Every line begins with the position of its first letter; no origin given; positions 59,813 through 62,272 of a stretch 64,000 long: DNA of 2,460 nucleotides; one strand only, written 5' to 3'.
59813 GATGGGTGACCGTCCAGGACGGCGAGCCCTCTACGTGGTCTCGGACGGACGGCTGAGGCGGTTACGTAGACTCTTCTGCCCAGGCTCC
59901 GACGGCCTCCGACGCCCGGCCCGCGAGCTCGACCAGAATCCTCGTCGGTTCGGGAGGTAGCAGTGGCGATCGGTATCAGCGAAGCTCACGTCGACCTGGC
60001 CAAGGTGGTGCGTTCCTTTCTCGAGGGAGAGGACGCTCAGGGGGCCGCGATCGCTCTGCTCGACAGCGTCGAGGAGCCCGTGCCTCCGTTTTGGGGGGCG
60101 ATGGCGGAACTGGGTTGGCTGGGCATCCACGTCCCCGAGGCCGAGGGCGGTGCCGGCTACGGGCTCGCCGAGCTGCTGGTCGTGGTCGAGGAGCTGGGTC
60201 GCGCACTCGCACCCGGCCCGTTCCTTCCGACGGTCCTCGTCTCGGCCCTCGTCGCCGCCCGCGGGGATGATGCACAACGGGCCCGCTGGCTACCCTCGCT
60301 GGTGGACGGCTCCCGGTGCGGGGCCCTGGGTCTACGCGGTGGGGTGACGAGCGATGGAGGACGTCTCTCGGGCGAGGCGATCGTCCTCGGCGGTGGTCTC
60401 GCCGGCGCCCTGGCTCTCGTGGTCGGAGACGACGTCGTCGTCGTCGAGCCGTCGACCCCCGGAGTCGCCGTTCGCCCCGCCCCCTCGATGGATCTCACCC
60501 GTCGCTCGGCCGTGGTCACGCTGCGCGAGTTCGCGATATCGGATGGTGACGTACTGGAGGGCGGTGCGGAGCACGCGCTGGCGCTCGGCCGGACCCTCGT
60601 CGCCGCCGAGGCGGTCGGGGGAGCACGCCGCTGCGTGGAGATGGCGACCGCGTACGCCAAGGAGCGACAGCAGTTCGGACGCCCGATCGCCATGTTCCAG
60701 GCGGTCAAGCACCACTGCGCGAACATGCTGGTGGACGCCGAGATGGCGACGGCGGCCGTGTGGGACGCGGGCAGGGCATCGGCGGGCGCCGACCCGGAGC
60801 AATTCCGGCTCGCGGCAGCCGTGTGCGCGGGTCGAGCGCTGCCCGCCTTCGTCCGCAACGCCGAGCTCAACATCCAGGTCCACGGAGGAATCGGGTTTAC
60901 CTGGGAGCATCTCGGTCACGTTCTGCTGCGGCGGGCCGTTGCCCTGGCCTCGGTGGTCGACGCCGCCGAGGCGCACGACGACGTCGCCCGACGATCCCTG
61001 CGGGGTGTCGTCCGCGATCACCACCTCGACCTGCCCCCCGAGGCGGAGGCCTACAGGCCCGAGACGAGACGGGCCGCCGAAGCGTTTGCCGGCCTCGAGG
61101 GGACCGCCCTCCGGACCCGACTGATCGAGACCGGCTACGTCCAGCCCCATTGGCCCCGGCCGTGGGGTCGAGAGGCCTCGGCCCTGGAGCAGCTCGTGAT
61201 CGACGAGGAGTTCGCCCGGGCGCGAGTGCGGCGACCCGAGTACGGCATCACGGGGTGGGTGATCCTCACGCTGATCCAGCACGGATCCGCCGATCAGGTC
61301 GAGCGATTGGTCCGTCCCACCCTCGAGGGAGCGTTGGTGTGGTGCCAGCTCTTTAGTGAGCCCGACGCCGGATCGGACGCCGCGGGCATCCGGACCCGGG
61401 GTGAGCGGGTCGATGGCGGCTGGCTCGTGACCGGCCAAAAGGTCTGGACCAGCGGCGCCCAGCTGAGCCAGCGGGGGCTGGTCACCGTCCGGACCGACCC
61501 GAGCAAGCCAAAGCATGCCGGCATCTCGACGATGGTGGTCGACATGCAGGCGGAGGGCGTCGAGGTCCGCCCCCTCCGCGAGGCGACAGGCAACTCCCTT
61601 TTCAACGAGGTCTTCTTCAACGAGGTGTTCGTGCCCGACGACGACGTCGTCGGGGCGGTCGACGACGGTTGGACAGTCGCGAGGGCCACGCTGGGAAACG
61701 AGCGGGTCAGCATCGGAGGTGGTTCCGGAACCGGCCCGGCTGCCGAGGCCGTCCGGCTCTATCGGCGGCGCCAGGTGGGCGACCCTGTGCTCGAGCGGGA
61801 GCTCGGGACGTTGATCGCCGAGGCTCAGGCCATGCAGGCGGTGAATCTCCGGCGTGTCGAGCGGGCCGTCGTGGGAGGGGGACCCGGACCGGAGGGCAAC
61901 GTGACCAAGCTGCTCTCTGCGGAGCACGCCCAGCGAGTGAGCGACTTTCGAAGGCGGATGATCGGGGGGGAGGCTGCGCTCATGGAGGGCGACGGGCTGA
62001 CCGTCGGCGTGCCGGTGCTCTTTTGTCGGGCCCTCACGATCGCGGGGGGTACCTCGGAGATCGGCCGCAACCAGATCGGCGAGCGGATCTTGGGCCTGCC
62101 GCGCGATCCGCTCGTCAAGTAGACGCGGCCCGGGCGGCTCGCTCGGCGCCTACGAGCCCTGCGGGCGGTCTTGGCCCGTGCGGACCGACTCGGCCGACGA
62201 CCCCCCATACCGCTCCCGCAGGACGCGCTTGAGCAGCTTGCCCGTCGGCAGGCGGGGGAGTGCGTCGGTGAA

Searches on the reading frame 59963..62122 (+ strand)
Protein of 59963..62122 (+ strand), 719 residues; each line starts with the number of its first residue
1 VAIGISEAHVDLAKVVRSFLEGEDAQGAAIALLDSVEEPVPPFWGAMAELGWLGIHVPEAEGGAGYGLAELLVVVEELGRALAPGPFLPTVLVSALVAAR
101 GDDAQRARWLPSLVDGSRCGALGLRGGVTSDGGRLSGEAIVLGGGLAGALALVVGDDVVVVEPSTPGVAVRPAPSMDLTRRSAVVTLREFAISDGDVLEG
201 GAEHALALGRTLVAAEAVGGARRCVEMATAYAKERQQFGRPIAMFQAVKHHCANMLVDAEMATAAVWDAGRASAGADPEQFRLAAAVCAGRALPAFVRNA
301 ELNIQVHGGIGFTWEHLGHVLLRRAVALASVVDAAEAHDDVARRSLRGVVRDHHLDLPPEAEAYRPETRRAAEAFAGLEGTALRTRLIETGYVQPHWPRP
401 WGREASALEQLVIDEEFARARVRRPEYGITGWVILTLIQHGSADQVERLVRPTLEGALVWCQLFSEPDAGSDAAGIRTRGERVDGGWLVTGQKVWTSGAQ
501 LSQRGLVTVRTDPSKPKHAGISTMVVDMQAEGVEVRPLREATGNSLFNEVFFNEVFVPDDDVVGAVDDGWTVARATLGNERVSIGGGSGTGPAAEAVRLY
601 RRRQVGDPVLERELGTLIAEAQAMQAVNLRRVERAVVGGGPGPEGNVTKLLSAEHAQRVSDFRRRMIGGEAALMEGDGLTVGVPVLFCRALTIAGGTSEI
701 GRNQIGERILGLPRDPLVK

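Call 52: search_protein_families(library=pfam, proteins=[window:59963-62122:+], max_evalue=0.00001)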
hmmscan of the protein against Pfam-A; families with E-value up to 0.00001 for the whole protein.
window:59963-62122:+ (719 aa): 3 families
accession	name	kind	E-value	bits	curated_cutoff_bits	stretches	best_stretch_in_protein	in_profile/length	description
PF00441.29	Acyl-CoA_dh_1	-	1.5e-40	139.2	22.4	2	202-325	7-128/150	Acyl-CoA dehydrogenase, C-terminal domain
PF02771.21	Acyl-CoA_dh_N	-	7.4e-26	91.2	22.9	1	6-116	1-112/113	Acyl-CoA dehydrogenase, N-terminal domain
PF02770.24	Acyl-CoA_dh_M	-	2.6e-17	63.2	33.3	1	461-554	1-96/97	Acyl-CoA dehydrogenase, middle domain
